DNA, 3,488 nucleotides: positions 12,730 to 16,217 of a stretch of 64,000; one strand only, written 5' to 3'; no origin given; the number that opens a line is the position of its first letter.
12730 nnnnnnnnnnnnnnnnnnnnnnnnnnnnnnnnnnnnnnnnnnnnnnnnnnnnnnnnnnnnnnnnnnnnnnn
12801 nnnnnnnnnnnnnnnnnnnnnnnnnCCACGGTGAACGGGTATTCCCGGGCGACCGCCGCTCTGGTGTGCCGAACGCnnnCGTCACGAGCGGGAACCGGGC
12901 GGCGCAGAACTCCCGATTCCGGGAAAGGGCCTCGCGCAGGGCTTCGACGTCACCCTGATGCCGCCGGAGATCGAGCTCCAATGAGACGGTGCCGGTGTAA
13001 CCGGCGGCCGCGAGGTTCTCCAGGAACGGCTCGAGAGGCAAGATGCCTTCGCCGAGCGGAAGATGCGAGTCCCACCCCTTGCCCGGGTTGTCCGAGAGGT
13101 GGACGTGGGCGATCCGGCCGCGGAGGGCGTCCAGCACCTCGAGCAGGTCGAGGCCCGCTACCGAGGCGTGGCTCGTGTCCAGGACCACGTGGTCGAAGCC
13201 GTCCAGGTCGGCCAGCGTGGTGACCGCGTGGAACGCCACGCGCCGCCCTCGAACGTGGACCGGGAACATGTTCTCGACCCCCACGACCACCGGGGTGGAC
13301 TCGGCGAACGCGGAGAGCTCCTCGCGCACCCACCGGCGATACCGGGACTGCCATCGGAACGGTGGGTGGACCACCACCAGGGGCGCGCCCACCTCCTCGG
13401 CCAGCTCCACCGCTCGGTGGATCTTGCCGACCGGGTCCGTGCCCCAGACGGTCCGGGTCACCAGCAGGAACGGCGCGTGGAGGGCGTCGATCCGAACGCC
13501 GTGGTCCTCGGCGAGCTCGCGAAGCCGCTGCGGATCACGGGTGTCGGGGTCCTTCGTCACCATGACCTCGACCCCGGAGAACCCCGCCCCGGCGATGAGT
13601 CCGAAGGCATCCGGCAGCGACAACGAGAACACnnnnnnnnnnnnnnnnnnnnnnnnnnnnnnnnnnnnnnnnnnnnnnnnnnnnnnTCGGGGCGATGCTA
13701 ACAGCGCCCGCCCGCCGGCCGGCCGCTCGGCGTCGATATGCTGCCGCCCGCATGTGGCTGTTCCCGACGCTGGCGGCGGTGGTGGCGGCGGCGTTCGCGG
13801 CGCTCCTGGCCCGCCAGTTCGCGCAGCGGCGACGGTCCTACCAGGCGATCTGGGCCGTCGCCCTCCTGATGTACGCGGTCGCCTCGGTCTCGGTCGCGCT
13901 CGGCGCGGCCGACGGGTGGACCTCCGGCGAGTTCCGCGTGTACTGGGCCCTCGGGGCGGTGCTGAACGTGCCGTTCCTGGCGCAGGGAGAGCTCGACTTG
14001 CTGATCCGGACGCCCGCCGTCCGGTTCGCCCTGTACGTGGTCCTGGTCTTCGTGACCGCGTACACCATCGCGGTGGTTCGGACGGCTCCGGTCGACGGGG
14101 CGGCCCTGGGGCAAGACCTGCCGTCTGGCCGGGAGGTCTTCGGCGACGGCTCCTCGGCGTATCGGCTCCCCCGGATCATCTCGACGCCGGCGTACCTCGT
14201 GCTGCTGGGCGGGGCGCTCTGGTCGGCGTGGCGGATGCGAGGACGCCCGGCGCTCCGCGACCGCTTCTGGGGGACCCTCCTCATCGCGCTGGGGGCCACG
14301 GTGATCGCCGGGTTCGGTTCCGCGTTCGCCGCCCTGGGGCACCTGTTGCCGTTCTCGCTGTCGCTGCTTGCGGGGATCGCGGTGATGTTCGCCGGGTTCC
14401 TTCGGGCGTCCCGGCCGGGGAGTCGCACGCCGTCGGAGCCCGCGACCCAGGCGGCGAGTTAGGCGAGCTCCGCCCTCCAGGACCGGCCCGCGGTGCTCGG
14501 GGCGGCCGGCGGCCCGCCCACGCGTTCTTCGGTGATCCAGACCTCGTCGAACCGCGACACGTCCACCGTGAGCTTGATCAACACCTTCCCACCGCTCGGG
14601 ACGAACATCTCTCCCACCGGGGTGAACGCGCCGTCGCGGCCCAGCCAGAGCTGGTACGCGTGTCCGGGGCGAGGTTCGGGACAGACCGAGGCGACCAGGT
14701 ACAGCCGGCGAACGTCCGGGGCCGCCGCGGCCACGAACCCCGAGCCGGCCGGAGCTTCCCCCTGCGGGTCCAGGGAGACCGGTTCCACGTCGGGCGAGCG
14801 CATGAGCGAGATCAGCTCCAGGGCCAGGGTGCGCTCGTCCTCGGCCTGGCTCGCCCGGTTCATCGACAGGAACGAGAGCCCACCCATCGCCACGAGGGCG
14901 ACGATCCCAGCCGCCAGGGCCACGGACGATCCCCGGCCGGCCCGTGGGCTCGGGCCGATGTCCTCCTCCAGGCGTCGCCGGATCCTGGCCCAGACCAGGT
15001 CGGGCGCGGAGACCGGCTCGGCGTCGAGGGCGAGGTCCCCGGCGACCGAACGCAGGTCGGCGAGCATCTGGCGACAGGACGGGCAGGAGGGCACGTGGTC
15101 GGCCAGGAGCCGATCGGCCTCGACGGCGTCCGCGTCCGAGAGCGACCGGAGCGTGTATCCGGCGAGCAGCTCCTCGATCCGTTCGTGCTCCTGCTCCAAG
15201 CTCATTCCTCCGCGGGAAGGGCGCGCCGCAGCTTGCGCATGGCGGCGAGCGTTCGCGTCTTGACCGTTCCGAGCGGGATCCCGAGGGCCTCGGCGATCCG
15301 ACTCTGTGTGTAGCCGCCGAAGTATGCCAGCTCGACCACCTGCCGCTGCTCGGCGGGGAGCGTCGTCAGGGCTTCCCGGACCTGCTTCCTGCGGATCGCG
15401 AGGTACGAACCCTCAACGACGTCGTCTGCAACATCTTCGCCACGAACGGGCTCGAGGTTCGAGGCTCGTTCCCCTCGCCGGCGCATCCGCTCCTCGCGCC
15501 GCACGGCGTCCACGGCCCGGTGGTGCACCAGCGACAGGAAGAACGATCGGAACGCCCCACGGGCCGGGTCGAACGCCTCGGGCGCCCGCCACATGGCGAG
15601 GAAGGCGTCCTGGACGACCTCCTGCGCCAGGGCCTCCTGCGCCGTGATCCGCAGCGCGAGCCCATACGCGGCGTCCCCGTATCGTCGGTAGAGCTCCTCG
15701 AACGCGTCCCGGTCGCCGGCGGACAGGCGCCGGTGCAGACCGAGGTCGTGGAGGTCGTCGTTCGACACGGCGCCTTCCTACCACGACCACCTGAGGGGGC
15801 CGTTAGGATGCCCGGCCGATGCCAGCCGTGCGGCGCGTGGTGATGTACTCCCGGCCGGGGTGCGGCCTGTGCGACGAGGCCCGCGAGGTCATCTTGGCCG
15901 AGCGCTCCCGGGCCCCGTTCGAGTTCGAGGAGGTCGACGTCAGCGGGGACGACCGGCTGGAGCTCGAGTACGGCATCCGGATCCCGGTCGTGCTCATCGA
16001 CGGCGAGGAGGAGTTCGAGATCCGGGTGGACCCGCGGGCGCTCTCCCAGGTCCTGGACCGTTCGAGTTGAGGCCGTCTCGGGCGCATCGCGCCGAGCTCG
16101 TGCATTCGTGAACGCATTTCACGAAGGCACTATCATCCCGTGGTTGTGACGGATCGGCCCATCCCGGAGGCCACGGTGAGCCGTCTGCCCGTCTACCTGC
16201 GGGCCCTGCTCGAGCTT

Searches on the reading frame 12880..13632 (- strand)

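Call 10: search_protein_families(library=pfam, proteins=[window:12880-13632:-])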
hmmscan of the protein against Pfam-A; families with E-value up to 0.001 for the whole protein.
window:12880-13632:- (251 aa): 1 family
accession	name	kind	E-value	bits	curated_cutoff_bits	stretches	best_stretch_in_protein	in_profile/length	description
PF01261.30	AP_endonuc_2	-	1.9e-28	100.2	31.1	1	12-235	3-242/249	Xylose isomerase-like TIM barrel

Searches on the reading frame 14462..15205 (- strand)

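Call 10: search_protein_families(library=pfam, proteins=[window:14462-15205:-])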
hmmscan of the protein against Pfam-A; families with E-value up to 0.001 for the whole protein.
window:14462-15205:- (248 aa): 1 family
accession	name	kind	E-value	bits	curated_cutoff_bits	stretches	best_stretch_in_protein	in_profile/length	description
PF10099.14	RskA_C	-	1e-11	45.7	29.4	1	96-237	3-130/135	Anti-sigma-K factor rskA, C-terminal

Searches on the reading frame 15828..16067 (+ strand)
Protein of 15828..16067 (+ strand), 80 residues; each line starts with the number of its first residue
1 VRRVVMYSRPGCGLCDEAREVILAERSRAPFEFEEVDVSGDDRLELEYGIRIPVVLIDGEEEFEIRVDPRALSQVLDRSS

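Call 10: search_protein_families(library=pfam, proteins=[window:15828-16067:+])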
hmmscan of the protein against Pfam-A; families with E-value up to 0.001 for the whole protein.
window:15828-16067:+ (80 aa): 2 families
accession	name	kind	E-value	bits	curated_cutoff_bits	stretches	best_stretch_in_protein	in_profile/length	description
PF05768.20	Glrx-like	-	9.8e-17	61.5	26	1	3-76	1-76/77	Glutaredoxin-like domain (DUF836)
PF00462.30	Glutaredoxin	-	1.3e-06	29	22.9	1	4-60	1-58/60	Glutaredoxin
